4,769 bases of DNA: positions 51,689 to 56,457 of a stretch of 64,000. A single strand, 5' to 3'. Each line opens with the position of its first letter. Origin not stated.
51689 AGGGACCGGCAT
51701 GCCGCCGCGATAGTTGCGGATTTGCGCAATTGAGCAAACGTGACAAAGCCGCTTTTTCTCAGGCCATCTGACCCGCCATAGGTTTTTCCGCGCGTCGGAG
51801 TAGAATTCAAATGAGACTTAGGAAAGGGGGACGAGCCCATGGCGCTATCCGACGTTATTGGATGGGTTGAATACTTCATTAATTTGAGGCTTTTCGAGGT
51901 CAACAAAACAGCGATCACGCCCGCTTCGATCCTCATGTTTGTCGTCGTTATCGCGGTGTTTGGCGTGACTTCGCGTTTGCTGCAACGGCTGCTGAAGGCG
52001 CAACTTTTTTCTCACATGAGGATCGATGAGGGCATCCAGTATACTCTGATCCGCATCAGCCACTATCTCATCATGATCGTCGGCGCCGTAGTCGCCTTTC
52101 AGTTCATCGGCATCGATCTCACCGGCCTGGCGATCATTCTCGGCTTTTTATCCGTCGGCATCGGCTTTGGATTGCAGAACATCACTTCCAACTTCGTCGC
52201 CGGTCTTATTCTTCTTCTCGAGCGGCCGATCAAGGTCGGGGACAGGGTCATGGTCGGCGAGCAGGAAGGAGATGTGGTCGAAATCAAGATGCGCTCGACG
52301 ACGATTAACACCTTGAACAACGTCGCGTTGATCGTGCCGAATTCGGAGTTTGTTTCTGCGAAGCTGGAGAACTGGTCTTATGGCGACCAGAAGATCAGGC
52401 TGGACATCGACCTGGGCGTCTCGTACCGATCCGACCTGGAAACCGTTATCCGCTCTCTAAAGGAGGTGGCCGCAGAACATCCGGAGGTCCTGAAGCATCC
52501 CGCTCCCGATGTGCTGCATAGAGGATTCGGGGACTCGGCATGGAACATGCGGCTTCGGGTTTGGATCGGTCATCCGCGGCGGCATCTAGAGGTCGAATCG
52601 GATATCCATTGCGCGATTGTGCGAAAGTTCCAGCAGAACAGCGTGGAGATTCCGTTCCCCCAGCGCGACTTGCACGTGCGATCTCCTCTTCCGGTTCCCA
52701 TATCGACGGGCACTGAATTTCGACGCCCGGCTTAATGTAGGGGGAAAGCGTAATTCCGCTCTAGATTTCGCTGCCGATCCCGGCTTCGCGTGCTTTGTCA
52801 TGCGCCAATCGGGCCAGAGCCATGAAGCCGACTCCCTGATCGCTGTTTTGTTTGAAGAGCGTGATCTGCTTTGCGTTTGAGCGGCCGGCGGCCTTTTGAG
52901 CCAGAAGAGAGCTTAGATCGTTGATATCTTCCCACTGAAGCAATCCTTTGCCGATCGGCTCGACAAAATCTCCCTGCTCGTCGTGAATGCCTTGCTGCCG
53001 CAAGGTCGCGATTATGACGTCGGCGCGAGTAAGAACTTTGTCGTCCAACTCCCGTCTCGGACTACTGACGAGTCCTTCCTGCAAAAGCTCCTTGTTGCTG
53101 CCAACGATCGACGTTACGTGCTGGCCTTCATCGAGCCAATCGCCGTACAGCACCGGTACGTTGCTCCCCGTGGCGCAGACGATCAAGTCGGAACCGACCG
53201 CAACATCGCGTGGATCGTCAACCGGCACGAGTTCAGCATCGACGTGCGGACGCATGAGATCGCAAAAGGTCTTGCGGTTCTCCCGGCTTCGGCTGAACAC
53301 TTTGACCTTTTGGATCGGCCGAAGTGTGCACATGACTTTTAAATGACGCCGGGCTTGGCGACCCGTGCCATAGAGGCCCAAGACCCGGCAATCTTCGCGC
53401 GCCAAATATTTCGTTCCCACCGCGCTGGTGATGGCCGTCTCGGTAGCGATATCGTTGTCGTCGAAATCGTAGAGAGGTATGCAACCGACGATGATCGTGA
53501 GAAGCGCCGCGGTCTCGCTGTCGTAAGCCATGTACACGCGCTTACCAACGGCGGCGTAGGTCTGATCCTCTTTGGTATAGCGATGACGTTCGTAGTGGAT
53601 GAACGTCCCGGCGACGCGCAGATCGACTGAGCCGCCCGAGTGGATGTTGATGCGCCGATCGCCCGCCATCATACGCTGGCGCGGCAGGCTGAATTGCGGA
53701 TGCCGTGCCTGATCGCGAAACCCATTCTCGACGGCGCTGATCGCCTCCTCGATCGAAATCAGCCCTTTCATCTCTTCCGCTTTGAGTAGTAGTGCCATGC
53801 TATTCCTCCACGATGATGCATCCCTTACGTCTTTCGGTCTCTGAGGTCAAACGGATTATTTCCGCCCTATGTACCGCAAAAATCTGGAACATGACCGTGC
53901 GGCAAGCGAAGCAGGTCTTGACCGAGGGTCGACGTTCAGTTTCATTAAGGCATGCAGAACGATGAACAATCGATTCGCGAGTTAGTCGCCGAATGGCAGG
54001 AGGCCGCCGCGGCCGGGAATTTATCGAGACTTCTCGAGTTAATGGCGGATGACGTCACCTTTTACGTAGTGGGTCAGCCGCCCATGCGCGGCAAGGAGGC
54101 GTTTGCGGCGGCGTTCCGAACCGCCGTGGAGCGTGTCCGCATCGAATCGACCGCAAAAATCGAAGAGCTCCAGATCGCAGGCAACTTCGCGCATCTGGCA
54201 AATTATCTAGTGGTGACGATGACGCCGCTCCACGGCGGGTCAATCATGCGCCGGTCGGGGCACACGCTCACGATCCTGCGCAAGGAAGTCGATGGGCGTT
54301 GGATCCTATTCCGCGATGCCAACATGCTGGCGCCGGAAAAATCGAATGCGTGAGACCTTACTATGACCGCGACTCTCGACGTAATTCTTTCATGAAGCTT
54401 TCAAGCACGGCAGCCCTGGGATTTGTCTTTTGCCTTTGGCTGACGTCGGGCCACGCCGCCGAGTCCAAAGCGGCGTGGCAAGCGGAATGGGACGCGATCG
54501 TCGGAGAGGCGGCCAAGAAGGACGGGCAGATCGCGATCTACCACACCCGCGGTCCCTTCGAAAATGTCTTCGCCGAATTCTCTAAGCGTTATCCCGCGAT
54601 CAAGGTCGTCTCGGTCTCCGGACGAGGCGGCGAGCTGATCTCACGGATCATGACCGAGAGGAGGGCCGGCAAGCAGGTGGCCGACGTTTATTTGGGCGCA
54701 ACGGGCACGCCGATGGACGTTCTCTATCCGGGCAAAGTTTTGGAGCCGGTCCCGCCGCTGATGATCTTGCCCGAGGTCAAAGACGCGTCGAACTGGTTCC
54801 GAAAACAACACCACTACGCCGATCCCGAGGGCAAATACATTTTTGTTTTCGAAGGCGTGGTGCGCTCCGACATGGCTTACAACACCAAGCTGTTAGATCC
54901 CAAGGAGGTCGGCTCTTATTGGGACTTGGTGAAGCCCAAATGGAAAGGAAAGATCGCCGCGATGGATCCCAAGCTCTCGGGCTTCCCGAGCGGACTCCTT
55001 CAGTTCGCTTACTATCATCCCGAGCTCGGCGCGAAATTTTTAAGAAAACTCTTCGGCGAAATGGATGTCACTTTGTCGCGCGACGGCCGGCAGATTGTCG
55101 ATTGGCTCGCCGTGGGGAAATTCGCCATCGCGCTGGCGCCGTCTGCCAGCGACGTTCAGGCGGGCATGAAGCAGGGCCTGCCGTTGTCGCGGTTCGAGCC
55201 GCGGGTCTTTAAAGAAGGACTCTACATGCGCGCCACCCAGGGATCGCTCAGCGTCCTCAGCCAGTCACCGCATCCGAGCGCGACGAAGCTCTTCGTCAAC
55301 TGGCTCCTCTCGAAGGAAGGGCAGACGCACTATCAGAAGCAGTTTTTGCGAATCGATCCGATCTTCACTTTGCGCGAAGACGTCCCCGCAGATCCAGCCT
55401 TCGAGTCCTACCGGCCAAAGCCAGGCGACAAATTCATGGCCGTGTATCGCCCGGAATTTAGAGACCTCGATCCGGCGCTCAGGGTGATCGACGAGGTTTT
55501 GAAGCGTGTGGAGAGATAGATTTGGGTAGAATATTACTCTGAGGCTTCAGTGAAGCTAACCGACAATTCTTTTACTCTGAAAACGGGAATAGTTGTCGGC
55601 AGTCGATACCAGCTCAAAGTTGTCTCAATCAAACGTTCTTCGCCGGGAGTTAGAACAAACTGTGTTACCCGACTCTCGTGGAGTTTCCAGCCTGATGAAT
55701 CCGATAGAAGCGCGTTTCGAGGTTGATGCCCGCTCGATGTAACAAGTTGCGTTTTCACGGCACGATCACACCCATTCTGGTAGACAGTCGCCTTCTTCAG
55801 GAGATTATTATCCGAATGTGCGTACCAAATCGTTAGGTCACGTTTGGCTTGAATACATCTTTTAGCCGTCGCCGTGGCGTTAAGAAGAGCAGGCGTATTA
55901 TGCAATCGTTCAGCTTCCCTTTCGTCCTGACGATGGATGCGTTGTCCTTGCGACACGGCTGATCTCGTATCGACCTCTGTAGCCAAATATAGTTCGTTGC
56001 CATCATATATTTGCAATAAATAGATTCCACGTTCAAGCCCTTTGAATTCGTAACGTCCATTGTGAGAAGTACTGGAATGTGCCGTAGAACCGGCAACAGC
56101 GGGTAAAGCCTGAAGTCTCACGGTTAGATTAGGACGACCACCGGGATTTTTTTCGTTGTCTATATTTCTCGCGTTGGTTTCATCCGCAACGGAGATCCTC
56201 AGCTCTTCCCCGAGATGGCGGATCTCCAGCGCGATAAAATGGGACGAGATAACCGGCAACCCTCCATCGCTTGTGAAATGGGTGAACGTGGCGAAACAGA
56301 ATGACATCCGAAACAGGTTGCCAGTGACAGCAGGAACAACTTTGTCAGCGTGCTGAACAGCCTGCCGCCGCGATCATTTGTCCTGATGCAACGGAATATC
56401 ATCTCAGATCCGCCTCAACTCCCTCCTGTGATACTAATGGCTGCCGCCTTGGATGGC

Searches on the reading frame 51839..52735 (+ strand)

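Call 57: search_protein_families(library=pfam, proteins=[window:51839-52735:+], max_evalue=0.001)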
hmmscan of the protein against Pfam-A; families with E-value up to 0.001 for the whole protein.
window:51839-52735:+ (298 aa): 3 families
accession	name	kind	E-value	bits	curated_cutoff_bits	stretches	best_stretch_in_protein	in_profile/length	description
PF00924.24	MS_channel_2nd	-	2.5e-22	79.2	20.2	1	114-180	1-67/68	Mechanosensitive ion channel, beta-domain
PF21082.3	MS_channel_3rd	-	9.7e-16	58.4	21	1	189-271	2-88/88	Mechanosensitive ion channel MscS, C-terminal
PF21088.3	MS_channel_1st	-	1.3e-07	31.9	23.1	1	74-113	3-42/42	Mechanosensitive ion channel, transmembrane helices 2/3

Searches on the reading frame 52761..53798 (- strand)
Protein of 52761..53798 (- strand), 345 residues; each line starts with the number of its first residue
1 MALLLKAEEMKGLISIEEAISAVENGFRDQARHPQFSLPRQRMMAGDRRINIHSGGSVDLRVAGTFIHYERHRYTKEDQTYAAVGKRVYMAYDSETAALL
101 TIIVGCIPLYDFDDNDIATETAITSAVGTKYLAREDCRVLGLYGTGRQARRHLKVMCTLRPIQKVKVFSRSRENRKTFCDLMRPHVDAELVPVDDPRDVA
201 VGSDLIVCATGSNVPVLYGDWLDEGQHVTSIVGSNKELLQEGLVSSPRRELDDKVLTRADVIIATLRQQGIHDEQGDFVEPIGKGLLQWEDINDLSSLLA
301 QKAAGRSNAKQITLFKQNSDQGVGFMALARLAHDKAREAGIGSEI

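Call 57: search_protein_families(library=pfam, proteins=[window:52761-53798:-], max_evalue=0.001)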
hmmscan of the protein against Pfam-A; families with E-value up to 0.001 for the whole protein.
window:52761-53798:- (345 aa): 2 families
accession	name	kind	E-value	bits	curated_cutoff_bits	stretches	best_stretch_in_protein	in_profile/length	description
PF02423.21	OCD_Mu_crystall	-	2.2e-31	109.4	24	1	7-336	8-310/314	Ornithine cyclodeaminase/mu-crystallin family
PF01488.26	Shikimate_DH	-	0.00039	20.9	24.3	0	142-225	17-98/138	Shikimate / quinate 5-dehydrogenase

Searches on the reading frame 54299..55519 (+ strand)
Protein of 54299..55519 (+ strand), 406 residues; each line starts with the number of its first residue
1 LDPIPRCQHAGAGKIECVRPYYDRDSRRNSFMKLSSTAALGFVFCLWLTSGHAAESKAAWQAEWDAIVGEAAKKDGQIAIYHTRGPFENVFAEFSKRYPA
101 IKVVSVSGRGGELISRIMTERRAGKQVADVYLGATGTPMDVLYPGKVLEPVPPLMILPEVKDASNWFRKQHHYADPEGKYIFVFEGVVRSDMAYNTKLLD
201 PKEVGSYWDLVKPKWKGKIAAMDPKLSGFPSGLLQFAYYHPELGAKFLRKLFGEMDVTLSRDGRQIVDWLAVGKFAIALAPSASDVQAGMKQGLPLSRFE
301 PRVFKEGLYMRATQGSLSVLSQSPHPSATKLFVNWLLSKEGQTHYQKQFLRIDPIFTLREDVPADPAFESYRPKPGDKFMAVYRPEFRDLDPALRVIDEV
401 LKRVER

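Call 57: search_protein_families(library=pfam, proteins=[window:54299-55519:+], max_evalue=0.001)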
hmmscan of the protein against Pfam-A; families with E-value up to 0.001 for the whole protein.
window:54299-55519:+ (406 aa): 4 families
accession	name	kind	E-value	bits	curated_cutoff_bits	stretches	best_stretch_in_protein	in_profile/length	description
PF01547.30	SBP_bac_1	-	7.7e-14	52.8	26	1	86-342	9-306/307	Bacterial extracellular solute-binding protein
PF13531.11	SBP_bac_11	-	1.4e-11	45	25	1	187-348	76-224/227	Bacterial extracellular solute-binding protein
PF13416.11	SBP_bac_8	-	5.9e-10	39.8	27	1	91-370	3-273/279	Bacterial extracellular solute-binding protein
PF13343.11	SBP_bac_6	-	1.4e-07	31.7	24.6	1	163-350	41-216/245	Bacterial extracellular solute-binding protein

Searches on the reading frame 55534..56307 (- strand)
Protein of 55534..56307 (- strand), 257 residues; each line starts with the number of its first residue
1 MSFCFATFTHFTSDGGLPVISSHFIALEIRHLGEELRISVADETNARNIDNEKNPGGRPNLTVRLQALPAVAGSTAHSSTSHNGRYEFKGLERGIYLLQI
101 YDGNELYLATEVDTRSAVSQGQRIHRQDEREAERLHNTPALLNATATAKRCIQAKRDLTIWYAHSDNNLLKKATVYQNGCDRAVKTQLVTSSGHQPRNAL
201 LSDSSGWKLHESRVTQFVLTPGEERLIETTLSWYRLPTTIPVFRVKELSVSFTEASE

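Call 57: search_protein_families(library=pfam, proteins=[window:55534-56307:-], max_evalue=0.001)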
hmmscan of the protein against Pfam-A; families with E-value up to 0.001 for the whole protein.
window:55534-56307:- (257 aa): 1 family
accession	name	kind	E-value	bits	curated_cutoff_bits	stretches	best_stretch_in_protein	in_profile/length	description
PF17210.9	SdrD_B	-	0.00083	20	29.7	0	45-111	12-75/112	SdrD B-like domain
